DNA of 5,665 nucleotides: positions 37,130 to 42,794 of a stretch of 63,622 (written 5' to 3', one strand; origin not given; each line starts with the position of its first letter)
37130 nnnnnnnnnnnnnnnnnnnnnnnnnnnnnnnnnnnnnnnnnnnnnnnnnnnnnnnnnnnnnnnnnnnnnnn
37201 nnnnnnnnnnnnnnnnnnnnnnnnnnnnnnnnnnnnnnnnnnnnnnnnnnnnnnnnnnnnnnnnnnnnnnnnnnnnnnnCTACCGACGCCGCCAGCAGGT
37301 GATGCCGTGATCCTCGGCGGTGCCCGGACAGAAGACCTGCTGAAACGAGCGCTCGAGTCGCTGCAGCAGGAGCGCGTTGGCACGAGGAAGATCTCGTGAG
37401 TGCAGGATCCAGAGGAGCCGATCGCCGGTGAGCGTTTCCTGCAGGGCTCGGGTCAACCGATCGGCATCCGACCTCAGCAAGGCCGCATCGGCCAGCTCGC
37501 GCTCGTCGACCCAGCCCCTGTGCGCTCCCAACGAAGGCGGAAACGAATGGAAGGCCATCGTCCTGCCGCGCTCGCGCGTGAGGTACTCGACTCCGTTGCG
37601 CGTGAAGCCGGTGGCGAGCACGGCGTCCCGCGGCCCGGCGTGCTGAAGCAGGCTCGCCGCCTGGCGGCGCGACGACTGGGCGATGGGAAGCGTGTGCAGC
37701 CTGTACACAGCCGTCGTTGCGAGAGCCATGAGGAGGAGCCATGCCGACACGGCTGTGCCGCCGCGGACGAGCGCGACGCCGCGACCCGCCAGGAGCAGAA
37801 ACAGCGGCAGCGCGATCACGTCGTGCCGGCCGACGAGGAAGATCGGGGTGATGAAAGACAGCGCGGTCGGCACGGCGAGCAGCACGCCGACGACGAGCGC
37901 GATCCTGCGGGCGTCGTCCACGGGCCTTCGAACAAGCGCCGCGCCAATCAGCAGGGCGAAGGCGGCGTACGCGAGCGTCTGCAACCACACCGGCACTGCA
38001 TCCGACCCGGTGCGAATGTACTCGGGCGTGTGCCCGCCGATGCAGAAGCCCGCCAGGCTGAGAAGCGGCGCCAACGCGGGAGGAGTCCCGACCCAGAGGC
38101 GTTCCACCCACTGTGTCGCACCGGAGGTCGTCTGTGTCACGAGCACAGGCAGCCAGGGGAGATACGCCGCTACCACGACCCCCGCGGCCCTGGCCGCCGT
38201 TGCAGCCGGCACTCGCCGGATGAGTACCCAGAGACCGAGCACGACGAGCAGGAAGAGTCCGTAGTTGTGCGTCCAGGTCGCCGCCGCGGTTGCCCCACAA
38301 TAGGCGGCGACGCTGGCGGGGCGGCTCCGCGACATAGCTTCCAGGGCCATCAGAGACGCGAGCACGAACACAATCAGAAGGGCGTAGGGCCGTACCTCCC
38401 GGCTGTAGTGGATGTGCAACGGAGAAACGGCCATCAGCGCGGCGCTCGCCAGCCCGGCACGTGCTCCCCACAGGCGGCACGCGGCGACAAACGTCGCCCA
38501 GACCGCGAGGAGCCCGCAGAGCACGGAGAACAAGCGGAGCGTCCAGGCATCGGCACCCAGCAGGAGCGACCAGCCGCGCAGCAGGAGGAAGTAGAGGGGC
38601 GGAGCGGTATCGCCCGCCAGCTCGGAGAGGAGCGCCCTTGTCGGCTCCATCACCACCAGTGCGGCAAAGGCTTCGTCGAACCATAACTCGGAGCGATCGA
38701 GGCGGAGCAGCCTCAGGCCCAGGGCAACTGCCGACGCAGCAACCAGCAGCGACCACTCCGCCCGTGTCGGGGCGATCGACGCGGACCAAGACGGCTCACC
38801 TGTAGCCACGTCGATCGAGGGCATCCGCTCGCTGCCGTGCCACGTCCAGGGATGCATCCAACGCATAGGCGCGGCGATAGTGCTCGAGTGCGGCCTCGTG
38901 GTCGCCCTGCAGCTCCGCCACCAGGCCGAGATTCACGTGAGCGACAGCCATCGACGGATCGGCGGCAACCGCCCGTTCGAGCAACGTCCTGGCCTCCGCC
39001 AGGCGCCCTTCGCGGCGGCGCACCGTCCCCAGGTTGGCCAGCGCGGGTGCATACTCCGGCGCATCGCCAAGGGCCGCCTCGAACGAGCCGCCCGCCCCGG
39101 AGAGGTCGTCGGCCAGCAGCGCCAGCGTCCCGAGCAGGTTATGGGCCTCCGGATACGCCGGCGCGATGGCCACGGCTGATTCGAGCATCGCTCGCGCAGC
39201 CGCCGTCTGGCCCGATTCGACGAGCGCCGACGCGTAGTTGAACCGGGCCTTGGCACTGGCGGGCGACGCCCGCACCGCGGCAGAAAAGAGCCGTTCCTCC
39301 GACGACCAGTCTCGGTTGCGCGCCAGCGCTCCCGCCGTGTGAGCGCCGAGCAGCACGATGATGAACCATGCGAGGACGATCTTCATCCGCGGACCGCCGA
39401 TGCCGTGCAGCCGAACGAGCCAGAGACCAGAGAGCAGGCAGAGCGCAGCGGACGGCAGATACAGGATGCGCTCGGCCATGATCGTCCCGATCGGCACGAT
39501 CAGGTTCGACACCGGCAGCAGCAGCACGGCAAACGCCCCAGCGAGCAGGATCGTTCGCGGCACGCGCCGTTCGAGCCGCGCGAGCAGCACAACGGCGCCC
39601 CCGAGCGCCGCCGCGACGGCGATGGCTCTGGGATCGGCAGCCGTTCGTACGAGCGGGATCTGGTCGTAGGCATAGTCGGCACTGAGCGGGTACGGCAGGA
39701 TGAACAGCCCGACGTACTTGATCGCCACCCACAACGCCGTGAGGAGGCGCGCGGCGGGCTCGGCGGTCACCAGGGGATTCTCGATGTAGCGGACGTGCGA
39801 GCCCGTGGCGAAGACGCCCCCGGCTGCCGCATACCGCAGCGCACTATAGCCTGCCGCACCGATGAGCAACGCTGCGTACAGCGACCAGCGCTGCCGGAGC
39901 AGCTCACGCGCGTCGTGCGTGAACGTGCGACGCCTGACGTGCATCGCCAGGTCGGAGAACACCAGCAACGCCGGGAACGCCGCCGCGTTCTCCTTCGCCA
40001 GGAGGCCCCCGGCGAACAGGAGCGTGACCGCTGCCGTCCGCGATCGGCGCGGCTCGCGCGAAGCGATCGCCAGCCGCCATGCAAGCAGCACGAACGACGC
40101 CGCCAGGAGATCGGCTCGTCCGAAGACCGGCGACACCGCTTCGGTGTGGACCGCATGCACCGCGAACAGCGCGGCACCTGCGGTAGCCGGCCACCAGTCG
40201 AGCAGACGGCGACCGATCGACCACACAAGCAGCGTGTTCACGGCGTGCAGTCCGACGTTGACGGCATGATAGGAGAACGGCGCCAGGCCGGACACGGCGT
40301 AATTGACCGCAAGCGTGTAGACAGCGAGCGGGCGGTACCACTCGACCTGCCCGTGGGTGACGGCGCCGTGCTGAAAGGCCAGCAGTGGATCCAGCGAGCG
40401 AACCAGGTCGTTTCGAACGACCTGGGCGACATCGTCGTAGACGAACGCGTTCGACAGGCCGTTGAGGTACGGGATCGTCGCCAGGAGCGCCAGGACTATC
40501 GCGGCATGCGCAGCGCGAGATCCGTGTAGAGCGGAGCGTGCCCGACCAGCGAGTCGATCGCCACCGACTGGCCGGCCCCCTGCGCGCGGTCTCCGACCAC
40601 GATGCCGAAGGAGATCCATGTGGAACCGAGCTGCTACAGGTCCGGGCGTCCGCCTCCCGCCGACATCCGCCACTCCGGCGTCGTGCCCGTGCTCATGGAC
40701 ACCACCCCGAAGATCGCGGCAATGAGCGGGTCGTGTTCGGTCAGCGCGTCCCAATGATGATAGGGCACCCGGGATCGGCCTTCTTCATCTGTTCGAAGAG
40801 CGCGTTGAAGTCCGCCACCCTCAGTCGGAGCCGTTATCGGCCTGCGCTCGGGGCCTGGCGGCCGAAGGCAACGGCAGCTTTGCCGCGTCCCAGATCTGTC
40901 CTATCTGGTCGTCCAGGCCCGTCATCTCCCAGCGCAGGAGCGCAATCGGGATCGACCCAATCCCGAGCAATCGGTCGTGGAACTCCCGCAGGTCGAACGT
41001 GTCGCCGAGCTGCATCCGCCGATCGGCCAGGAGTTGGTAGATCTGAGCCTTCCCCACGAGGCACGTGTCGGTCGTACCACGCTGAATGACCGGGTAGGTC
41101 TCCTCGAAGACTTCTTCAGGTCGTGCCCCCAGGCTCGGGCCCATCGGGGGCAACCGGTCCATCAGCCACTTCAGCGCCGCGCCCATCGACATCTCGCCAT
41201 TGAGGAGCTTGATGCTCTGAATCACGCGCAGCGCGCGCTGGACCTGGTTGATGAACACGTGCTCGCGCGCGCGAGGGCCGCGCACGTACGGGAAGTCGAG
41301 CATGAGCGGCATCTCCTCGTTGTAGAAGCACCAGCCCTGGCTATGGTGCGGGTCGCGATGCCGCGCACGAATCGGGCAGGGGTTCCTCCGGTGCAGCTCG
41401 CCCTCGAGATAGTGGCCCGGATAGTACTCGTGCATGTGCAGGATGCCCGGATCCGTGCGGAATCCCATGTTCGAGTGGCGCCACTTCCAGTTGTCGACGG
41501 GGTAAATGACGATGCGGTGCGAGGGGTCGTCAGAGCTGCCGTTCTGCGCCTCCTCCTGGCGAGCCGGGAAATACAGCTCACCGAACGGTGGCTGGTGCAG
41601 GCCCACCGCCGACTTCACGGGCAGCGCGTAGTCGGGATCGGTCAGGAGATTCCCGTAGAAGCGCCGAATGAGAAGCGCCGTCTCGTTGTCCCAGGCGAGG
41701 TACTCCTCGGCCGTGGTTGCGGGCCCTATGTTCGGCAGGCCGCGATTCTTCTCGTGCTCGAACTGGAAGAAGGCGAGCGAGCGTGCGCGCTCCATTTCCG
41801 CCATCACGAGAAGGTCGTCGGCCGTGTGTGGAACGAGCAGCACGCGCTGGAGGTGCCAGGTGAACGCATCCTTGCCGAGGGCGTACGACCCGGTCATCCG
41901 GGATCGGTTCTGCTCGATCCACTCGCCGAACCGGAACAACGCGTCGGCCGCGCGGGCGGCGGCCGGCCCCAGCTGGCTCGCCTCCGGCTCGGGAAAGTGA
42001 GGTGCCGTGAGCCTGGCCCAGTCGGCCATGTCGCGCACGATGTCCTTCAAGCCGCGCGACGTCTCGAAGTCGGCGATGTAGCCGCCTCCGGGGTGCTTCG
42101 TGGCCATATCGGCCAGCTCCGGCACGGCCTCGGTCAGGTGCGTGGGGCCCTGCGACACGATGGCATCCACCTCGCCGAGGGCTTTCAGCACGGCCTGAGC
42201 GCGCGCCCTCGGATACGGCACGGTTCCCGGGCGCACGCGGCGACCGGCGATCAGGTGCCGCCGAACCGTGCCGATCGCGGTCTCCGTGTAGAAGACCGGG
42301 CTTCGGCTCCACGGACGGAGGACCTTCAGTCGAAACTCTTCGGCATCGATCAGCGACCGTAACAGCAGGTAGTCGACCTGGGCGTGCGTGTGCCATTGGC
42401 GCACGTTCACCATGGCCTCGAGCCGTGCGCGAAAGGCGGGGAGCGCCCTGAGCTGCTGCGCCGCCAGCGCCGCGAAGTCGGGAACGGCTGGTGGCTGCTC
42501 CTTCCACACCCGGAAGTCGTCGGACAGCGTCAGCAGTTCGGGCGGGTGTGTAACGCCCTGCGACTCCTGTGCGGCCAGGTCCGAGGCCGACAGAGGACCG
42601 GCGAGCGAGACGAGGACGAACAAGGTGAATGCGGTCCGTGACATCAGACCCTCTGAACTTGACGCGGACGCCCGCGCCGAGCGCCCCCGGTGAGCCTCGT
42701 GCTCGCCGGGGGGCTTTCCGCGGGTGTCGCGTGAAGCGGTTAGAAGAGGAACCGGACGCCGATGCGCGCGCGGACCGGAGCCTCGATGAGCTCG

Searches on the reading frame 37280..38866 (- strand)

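Call 50: search_protein_families(library=pfam, proteins=[window:37280-38866:-], max_evalue=0.0001)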
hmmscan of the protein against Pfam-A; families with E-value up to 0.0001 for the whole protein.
window:37280-38866:- (528 aa): 2 families
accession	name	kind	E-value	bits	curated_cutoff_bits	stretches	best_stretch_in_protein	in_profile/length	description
PF13231.12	PMT_2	-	4.3e-10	40.5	26.1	1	89-238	3-154/160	Dolichyl-phosphate-mannose-protein mannosyltransferase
PF02366.24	PMT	-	5.6e-05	23.2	22.7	1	104-197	78-179/245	Dolichyl-phosphate-mannose-protein mannosyltransferase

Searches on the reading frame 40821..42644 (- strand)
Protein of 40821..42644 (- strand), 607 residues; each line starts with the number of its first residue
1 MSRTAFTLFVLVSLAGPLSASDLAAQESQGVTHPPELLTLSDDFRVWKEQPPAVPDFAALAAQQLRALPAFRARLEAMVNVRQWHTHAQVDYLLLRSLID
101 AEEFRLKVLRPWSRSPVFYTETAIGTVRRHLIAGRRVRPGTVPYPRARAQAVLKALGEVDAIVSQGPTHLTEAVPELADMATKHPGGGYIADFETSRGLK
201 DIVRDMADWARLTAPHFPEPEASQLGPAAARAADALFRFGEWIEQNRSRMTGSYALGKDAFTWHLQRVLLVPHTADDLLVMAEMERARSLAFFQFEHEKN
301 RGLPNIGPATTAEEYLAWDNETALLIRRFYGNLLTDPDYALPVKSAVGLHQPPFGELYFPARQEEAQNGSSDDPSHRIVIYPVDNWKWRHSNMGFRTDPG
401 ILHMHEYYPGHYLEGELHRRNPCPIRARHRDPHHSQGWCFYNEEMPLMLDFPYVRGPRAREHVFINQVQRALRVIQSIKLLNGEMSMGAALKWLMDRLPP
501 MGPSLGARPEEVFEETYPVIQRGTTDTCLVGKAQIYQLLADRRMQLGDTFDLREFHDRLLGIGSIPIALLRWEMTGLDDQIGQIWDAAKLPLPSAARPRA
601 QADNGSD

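Call 50: search_protein_families(library=pfam, proteins=[window:40821-42644:-], max_evalue=0.0001)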
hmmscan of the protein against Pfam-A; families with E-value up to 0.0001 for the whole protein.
window:40821-42644:- (607 aa): 1 family
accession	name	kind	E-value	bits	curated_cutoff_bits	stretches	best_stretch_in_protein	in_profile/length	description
PF05960.17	DUF885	-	4.4e-24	86.4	32.4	1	60-574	23-532/532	Bacterial protein of unknown function (DUF885)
